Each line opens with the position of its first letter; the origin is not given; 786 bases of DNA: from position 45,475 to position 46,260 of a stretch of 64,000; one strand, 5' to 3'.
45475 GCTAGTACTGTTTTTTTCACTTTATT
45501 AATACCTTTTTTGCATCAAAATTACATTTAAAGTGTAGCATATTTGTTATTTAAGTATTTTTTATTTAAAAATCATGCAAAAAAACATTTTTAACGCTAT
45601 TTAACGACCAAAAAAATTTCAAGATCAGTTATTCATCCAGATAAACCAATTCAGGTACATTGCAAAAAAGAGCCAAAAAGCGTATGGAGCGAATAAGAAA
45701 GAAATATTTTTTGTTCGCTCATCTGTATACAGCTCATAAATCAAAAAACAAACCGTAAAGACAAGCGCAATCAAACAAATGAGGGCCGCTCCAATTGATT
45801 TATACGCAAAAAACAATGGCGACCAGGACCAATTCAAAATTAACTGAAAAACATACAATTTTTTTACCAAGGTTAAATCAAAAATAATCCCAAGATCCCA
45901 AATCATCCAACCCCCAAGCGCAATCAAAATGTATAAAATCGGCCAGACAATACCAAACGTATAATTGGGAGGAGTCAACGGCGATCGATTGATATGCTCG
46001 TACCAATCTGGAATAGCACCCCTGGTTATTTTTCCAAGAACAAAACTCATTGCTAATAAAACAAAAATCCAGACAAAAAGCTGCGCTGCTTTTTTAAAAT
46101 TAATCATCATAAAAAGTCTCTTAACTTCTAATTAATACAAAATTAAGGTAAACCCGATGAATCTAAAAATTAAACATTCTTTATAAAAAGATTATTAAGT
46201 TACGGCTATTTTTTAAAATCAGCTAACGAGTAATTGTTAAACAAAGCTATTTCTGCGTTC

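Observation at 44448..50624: Five-gene minus-strand block: two paralogous secreted proteins flank TspO and an orphan, next to a large transporter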

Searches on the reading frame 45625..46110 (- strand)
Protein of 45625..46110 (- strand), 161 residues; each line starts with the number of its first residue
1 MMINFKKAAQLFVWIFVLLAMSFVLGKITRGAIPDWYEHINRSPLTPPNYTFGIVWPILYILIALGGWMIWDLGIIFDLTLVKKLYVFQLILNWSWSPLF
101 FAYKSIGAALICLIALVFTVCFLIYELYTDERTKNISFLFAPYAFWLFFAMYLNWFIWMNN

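Call 4: search_protein_families(library=pfam, proteins=[window:45625-46110:-], max_evalue=0.1)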
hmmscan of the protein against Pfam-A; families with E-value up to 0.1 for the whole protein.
window:45625-46110:- (161 aa): 2 families
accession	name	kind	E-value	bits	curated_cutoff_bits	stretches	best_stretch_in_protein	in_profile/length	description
PF03073.20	TspO_MBR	-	2.1e-33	115.6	24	1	15-159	2-145/145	TspO/MBR family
PF05251.17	Ost5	-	0.099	13.4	27.4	1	108-136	16-44/73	Oligosaccharyltransferase subunit 5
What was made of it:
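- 45625..46110 (-): TspO/MBR tryptophan-rich membrane protein (161 aa, MBM3894273). PF03073 E=2.1e-33 over the full-length profile (call 4).
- Checked: TspO: 45625-46110 matches PF03073 at 115.6 bits over profile positions 2-145 of 145 (call 4).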

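Call 5: search_protein_families(library=ncbifam, proteins=[window:45625-46110:-], max_evalue=0.1)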
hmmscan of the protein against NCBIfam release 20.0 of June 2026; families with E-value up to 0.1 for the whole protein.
window:45625-46110:- (161 aa): 1 family
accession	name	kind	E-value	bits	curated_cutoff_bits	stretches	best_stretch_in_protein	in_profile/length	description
NF047825.1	T-richsensTspOAlph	equivalog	3.5e-18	66.3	180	1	27-161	16-148/152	tryptophan-rich sensory protein TspO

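Call 24: find_homologous_proteins(query=window:45625-46110:-)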
Query window:45625-46110:- (161 aa): 176 proteins with E <= 0.001 among 322 candidates; the best 120 are listed.
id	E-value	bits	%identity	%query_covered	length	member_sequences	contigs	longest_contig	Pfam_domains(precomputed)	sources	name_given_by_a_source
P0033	1.9e-101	355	100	100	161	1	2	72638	PF03073.21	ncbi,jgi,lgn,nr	ncbi:tryptophan-rich sensory protein [Candidatus Dependentiae bacterium]|nr:tryptophan-rich sensory 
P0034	9.6e-44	167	50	100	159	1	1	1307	PF03073.21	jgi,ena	-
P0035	1.1e-41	161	50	100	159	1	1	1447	PF03073.21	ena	-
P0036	2.5e-40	156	47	97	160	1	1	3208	PF03073.21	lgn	-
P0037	4.5e-39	152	47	97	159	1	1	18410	PF03073.21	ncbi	-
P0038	8.2e-39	151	46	100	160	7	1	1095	PF03073.21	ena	-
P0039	1.7e-38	150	45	100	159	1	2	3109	PF03073.21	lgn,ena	-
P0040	2.7e-38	150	47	94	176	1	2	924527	PF03073.21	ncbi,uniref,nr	ncbi:unnamed protein product [Blepharisma stoltei]|uniref:Tryptophan-rich sensory protein n=1 Tax=Bl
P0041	3.0e-38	149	52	85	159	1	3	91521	PF03073.21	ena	-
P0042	8.6e-38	148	47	100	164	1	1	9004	PF03073.21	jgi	-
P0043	1.3e-37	147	47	97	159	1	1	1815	PF03073.21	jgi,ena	-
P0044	2.9e-37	146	49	93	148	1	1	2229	PF03073.21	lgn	-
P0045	3.8e-37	146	46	88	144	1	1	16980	PF03073.21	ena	-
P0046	5.5e-37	145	48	100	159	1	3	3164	PF03073.21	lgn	-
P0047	7.9e-37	145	47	97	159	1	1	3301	PF03073.21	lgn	-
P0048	3.1e-36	143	46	99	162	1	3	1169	PF03073.21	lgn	-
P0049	3.3e-36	143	46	97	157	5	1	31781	PF03073.21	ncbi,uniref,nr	ncbi:translocator protein [Holospora elegans E1]|uniref:Translocator protein n=1 Tax=Holospora elega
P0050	3.8e-36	143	45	96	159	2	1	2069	PF03073.21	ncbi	-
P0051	6.9e-36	142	46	100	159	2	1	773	PF03073.21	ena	-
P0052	7.3e-36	142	43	98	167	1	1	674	PF03073.21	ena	-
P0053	8.3e-36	141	45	99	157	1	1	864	PF03073.21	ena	-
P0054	1.9e-35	140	46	100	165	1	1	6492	PF03073.21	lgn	-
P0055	1.9e-35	140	46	97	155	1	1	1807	PF03073.21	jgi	jgi:translocator protein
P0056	2.0e-35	140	43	100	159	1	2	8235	PF03073.21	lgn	-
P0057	2.6e-35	140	46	100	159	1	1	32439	PF03073.21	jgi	jgi:tryptophan-rich sensory protein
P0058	2.8e-35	140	47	95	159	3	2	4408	PF03073.21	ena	-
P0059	4.1e-35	139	47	85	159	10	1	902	PF03073.21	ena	-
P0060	6.3e-35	139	44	97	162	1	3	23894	PF03073.21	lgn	-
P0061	1.1e-34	138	44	97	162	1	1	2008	PF03073.21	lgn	-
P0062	1.7e-34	137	46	97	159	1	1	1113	PF03073.21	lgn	-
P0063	2.3e-34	137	49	86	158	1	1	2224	PF03073.21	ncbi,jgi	jgi:benzodiazapine receptor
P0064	2.3e-34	137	44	100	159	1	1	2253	PF03073.21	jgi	jgi:translocator protein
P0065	2.3e-34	137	47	85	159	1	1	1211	PF03073.21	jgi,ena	-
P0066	2.4e-34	137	47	86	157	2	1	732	PF03073.21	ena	-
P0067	3.2e-34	136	44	97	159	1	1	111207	PF03073.21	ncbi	-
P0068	4.7e-34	136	47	86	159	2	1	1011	PF03073.21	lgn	-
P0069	5.3e-34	136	47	97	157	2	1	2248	PF03073.21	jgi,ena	jgi:tryptophan-rich sensory protein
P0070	5.6e-34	136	46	93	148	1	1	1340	PF03073.21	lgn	-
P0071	1.0e-33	135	46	97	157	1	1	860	PF03073.21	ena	-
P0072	1.8e-33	134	46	95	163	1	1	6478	PF03073.21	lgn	-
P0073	1.9e-33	134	44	97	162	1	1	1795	PF03073.21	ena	-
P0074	2.4e-33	133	46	97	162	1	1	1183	PF03073.21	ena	-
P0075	2.7e-33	133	43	100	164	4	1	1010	PF03073.21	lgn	-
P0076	4.9e-33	132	46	97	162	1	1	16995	PF03073.21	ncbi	-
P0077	5.4e-33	132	43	94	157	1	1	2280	PF03073.21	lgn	-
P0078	6.8e-33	132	46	100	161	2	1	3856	PF03073.21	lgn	-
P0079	7.4e-33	132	44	89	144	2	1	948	PF03073.21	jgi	jgi:tryptophan-rich sensory protein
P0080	9.5e-33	132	44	97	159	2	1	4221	PF03073.21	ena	-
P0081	1.1e-32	131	44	96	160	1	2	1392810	PF03073.21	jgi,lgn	jgi:benzodiazapine receptor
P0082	1.4e-32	131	45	97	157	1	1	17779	PF03073.21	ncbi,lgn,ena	-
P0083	1.9e-32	131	46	97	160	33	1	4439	PF03073.21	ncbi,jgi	jgi:benzodiazapine receptor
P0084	2.3e-32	130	45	100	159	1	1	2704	PF03073.21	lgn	-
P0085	2.6e-32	130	49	97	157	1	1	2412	PF03073.21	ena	-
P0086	7.8e-32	129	45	94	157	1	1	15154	PF03073.21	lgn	-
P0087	9.2e-32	128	44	100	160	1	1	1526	PF03073.21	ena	-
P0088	9.9e-32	128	43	100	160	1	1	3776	PF03073.21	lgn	-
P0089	1.1e-31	128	46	97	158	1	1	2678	PF03073.21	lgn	-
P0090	1.2e-31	128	44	97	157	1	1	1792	PF03073.21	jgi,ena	jgi:tryptophan-rich sensory protein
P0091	1.3e-31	128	44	89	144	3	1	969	PF03073.21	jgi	-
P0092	1.7e-31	127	45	97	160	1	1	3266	PF03073.21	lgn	-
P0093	1.9e-31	127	44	95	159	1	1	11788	PF03073.21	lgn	-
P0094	2.5e-31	127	45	98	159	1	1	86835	PF03073.21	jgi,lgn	jgi:benzodiazapine receptor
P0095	5.2e-31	126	44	97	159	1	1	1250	PF03073.21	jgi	jgi:translocator protein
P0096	1.3e-30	125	42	98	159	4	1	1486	PF03073.21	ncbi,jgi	jgi:benzodiazapine receptor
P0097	1.4e-30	124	42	100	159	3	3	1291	PF03073.21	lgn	-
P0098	2.0e-30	124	44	97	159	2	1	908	PF03073.21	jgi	jgi:tryptophan-rich sensory protein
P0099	2.5e-30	124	42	100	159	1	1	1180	PF03073.21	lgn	-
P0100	2.7e-30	124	43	100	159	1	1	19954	PF03073.21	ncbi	-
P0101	5.0e-30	123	41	99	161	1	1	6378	PF03073.21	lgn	-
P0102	7.4e-30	122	43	99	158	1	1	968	PF03073.21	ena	-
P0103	1.6e-29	121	43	100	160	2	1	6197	PF03073.21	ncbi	-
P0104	6.1e-29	119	42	94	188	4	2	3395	PF03073.21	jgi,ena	-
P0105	1.0e-27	115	49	70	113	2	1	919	PF03073.21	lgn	-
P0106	8.8e-25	106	39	97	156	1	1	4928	PF03073.21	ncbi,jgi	jgi:benzodiazapine receptor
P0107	5.7e-23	100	42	81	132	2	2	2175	PF03073.21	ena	-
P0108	6.8e-22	96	43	79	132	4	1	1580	PF03073.21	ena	-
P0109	7.1e-22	96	43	79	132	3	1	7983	PF03073.21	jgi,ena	-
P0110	2.3e-21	94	43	79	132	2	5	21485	PF03073.21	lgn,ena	-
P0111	1.1e-20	92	47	62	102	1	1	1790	PF03073.21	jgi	jgi:tryptophan-rich sensory protein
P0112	8.6e-20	89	46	79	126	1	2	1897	PF03073.21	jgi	jgi:translocator protein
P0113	1.1e-18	86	43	79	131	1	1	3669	PF03073.21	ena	-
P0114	1.8e-18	85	43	79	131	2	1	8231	PF03073.21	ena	-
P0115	2.8e-17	81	40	99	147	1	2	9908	PF03073.21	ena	-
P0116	3.4e-17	81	39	85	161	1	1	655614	PF03073.21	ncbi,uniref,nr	ncbi:TspO/MBR family protein [Henriciella litoralis]|uniref:TspO/MBR family protein n=1 Tax=Henricie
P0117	4.8e-17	80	42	79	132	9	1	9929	PF03073.21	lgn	-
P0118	6.6e-17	80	39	91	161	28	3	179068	PF03073.21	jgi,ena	-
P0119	1.2e-16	79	40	99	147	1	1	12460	PF03073.21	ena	-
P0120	1.2e-16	79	40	99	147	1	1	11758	PF03073.21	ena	-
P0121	2.0e-16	78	38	88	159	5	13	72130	PF03073.21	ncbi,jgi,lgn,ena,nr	ncbi:MAG TPA: tryptophan-rich sensory protein [Anaerohalosphaeraceae bacterium]|nr:tryptophan-rich s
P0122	2.0e-16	78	40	99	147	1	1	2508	PF03073.21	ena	-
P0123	3.2e-16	78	40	93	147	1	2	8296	PF03073.21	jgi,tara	jgi:tryptophan-rich sensory protein|tara:strand:+ start:1220 stop:1663 length:444 start_codon:yes st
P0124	3.3e-16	78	40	86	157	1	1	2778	PF03073.21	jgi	-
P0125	3.3e-16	78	40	99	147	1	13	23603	PF03073.21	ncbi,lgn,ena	-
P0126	3.4e-16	78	40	99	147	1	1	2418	PF03073.21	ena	-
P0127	4.0e-16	77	40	93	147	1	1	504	PF03073.21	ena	-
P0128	4.8e-16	77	39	100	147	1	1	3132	PF03073.21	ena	-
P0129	5.0e-16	77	39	79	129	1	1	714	PF03073.21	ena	-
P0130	6.6e-16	77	39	78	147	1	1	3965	PF03073.21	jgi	jgi:benzodiazapine receptor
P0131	7.2e-16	77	40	99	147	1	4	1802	PF03073.21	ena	-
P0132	7.6e-16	76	40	99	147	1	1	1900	PF03073.21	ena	-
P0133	8.7e-16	76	40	93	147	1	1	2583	PF03073.21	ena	-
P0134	1.2e-15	76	39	99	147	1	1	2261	PF03073.21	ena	-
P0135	1.3e-15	76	37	99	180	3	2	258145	PF03073.21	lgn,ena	-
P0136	1.4e-15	76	40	100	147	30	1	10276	PF03073.21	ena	-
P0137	1.7e-15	75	40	99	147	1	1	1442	PF03073.21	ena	-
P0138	3.5e-15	74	38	88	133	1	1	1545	PF03073.21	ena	-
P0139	3.9e-15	74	37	91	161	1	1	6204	PF03073.21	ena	-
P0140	4.4e-15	74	38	88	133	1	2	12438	PF03073.21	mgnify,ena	mgnify:FL=1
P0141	5.8e-15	74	39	91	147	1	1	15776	PF03073.21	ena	-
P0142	6.3e-15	73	38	88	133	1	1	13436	PF03073.21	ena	-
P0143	7.2e-15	73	38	88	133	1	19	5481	PF03073.21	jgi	jgi:tryptophan-rich sensory protein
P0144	7.3e-15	73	38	88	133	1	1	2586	PF03073.21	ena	-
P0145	7.5e-15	73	38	93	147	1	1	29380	PF03073.21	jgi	-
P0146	8.9e-15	73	38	88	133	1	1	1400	PF03073.21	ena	-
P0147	9.1e-15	73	38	88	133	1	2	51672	PF03073.21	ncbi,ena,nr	ncbi:tryptophan-rich sensory protein [Gammaproteobacteria bacterium]|nr:tryptophan-rich sensory prot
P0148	9.4e-15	73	37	91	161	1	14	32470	PF03073.21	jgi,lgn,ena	jgi:benzodiazapine receptor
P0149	9.5e-15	73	37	91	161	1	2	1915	PF03073.21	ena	-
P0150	1.0e-14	73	37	88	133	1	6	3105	PF03073.21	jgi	jgi:tryptophan-rich sensory protein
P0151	1.2e-14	73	37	91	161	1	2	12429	PF03073.21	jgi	jgi:benzodiazapine receptor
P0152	1.3e-14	72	36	91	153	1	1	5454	PF03073.21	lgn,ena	-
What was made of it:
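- Closest relatives are 41-52% identical (call 24).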

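Call 25: find_encoding_contigs(protein=P0037, flank=8000, max_places=2)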
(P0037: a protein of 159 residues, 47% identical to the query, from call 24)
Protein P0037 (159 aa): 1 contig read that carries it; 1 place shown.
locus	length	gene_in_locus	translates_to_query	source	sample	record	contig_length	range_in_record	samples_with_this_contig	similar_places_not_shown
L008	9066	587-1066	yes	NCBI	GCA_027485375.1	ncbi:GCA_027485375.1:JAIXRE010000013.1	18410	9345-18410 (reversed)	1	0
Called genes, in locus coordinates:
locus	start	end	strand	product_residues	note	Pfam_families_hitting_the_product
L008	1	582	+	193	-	?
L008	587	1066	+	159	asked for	PF03073:TspO_MBR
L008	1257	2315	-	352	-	PF25917:BSH_RND, PF25973:BSH_CzcB (weak), PF25954:Beta-barrel_RND_2 (faint)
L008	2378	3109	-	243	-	PF01066:CDP-OH_P_transf, PF08009:CDP-OH_P_tran_2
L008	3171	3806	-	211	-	PF03330:DPBB_1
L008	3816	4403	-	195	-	PF04972:BON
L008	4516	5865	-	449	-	PF13742:tRNA_anti_2, PF01336:tRNA_anti-codon, PF02601:Exonuc_VII_L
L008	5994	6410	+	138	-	PF02367:TsaE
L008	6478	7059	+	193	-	PF13857:Ank_5 (weak)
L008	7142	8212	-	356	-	PF03462:PCRF, PF00472:RF-1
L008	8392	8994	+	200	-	PF07894:SACK1 (faint), PF13091:PLDc_2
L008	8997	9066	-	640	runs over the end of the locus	-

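Call 26: find_encoding_contigs(protein=P0041, flank=8000, max_places=2)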
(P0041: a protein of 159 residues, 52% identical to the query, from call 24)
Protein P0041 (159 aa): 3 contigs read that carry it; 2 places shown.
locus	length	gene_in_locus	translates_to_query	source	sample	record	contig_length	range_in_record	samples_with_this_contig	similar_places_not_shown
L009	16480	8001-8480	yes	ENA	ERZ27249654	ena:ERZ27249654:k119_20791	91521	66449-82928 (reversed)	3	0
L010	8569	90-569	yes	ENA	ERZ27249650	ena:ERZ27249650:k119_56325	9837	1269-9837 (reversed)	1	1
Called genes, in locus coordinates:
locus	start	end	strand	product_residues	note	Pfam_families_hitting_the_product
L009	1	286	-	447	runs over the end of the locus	PF02878:PGM_PMM_I, PF02879:PGM_PMM_II, PF02880:PGM_PMM_III, PF00408:PGM_PMM_IV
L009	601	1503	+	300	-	PF09243:Rsm22, PF08242:Methyltransf_12 (faint)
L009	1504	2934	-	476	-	PF25917:BSH_RND (weak), PF25984:BSH_YknX (weak), PF25994:HH_AprE (faint), PF26002:Beta-barrel_AprE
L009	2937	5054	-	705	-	PF00664:ABC_membrane, PF00005:ABC_tran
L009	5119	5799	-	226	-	PF01865:PhoU_div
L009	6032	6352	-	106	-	-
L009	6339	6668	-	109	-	-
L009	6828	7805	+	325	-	-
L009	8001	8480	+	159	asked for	PF03073:TspO_MBR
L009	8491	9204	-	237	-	PF01479:S4, PF00849:PseudoU_synth_2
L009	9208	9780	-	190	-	PF04079:SMC_ScpB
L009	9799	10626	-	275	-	PF02616:SMC_ScpA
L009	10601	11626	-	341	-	PF00579:tRNA-synt_1b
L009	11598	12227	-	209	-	PF13580:SIS_2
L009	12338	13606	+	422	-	PF01764:Lipase_3 (faint)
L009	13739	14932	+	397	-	PF07690:MFS_1, PF00083:Sugar_tr, PF06609:TRI12, PF13347:MFS_2 (faint)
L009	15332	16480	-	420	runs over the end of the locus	PF00278:Orn_DAP_Arg_deC, PF02784:Orn_Arg_deC_N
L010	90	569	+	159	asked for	PF03073:TspO_MBR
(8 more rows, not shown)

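Call 27: list_cluster_members(proteins=[P0037, P0050, P0067, P0076, P0082, P0100, P0103, P0063, P0083, P0081])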
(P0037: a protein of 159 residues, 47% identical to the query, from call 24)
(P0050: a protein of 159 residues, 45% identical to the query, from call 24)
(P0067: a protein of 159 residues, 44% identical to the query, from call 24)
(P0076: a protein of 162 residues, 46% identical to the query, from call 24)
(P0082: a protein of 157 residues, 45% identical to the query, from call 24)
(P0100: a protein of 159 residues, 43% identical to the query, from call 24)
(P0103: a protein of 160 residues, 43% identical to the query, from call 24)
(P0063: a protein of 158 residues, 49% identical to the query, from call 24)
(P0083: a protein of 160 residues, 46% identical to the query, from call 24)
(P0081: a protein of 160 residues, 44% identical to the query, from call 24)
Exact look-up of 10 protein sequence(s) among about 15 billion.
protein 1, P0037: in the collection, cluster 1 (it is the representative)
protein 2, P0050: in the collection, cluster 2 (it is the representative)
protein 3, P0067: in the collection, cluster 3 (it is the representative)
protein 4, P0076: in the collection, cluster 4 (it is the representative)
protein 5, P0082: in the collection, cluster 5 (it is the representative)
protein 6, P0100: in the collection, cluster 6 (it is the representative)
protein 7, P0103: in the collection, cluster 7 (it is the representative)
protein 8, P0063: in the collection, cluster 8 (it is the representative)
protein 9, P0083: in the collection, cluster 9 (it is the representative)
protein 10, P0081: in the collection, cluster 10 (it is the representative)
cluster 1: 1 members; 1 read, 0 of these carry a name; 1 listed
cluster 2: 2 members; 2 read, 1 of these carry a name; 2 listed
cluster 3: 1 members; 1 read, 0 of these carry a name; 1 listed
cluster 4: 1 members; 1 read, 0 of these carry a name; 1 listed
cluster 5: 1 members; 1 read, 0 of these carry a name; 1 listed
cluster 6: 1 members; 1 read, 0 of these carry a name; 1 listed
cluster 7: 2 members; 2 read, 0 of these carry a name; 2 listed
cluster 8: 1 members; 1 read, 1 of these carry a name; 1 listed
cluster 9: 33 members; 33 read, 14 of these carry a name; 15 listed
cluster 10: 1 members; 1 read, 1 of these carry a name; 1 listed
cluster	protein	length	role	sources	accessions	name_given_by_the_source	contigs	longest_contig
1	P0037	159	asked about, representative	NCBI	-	-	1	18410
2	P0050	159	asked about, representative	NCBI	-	-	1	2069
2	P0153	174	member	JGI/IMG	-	benzodiazapine receptor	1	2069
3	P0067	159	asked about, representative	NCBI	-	-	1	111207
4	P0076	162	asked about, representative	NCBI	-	-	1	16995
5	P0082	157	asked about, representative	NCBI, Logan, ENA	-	-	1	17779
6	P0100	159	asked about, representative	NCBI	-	-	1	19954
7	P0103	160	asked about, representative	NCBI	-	-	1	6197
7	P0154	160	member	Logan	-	-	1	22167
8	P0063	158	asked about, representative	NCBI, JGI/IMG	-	benzodiazapine receptor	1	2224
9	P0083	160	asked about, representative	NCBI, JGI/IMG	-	benzodiazapine receptor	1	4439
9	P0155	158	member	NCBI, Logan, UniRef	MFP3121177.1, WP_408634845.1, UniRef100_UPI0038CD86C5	tryptophan-rich sensory protein [Rickettsia sp. R2] | TspO/MBR family protein n=1 Tax=spotted fever group TaxID=114277 RepID=UPI0038CD86C5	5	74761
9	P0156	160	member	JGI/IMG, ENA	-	tryptophan-rich sensory protein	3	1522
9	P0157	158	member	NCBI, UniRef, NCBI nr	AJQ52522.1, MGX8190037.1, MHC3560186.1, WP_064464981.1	TspO/MBR family protein [Rickettsia conorii] | Uncharacterized protein n=1 Tax=Rickettsia conorii subsp. raoultii TaxID=369822 ... | hypothetical protein UQ52_07865 [Rickettsia conorii subsp. raoultii]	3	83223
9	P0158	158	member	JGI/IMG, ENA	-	tryptophan-rich sensory protein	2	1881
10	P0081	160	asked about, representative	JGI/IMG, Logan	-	benzodiazapine receptor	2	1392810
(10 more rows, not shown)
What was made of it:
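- Cluster members include Rickettsia spp. and Holospora (calls 24, 27).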

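Call 37: search_protein_families(library=padloc, proteins=[window:45625-46110:-], max_evalue=0.1)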
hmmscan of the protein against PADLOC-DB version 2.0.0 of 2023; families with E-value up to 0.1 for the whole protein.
window:45625-46110:- (161 aa): 0 families

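Call 43: find_related_loci(query=A3, collection=genome_contigs, flank=6000)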
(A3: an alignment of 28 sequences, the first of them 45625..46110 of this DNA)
Query A3 (161 aa) in genome_contigs; peptide patterns used: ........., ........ (x = any residue, [..] = any of these).
92 stretches matched a pattern; 78 encode a relative of the query (tblastn E <= 1e-3); 78 distinct loci.
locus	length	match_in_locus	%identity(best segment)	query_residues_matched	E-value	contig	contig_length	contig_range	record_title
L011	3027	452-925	48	1-161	3e-43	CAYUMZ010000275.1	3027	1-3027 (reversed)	MAG TPA_asm: uncultured Gammaproteobacteria bacterium isolate SRP262948_co1_199 genome assembly, contig: NODE_39035_leng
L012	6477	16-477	46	6-161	2e-41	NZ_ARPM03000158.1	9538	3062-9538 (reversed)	Holospora undulata HU1 contig000158, whole genome shotgun sequence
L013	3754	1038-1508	48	2-161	5e-41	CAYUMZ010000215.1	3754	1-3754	MAG TPA_asm: uncultured Gammaproteobacteria bacterium isolate SRP262948_co1_199 genome assembly, contig: NODE_28675_leng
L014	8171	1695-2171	41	1-161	1e-40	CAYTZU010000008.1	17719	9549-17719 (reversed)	MAG TPA_asm: uncultured Pseudomonadota bacterium isolate SRP189682_co2_8 genome assembly, contig: NODE_4960_length_17719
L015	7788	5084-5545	46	6-161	1e-39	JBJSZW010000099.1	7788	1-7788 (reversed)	MAG: Gammaproteobacteria bacterium isolate samp_4432_semibin_184 samp_4432_1152942, whole genome shotgun sequence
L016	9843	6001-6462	47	6-161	2e-39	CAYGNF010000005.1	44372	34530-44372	MAG TPA_asm: uncultured Rickettsiaceae bacterium isolate ERP117304_co1_181 genome assembly, contig: NODE_957_length_4437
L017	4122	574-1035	44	6-161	6e-39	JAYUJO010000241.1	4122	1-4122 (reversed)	MAG: Rickettsiales bacterium isolate GFS_9010 GFS_9010_240, whole genome shotgun sequence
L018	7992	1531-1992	47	6-161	5e-39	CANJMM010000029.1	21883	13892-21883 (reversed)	MAG: Legionellales bacterium isolate RH-23may17-524 genome assembly, contig: RH-23may17-C17371, whole genome shotgun seq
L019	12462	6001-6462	46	6-161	9e-39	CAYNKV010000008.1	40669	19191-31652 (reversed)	MAG TPA_asm: uncultured bacterium isolate binchicken_co91_477 genome assembly, contig: NODE_941_length_40669_cov_9.36859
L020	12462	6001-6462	44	6-161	2e-38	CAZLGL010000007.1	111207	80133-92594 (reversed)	MAG TPA_asm: uncultured Coxiellaceae bacterium isolate SRP262948_co1_87 genome assembly, contig: NODE_188_length_111207_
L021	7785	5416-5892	45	1-161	3e-38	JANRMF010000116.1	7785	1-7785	MAG: Rickettsiaceae bacterium isolate bins.265 k141_4591006, whole genome shotgun sequence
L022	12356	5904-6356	45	6-158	4e-38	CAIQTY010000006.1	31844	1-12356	MAG: uncultured Alphaproteobacteria bacterium isolate Ki1-1-6m_bin-0741 genome assembly, contig: bin-0741:06/54, whole g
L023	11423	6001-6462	44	6-161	5e-38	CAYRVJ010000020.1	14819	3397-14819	MAG TPA_asm: uncultured Alphaproteobacteria bacterium isolate SRP219642_co5_490 genome assembly, contig: NODE_5859_lengt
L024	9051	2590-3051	46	6-161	1e-41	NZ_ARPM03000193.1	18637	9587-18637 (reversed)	Holospora undulata HU1 contig000193, whole genome shotgun sequence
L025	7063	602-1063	47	6-161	8e-38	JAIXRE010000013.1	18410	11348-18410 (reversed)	MAG: Rickettsiaceae bacterium isolate C4_MAG_00054 pond_C4_MAG_00054_000000000019, whole genome shotgun sequence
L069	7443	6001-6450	41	10-161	7e-33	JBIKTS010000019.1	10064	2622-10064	MAG: Candidatus Babeliales bacterium isolate ME2015-07-30_3300044647_group6_bin135 Rohwer_bin1430_scaffold_7743_c1, whol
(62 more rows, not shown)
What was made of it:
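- Of 78 genome loci carrying the clade motifs, 44 are labelled Rickettsiales, Holosporales, Legionellales, Francisellaceae, Chlamydiae or Babeliales (call 43).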
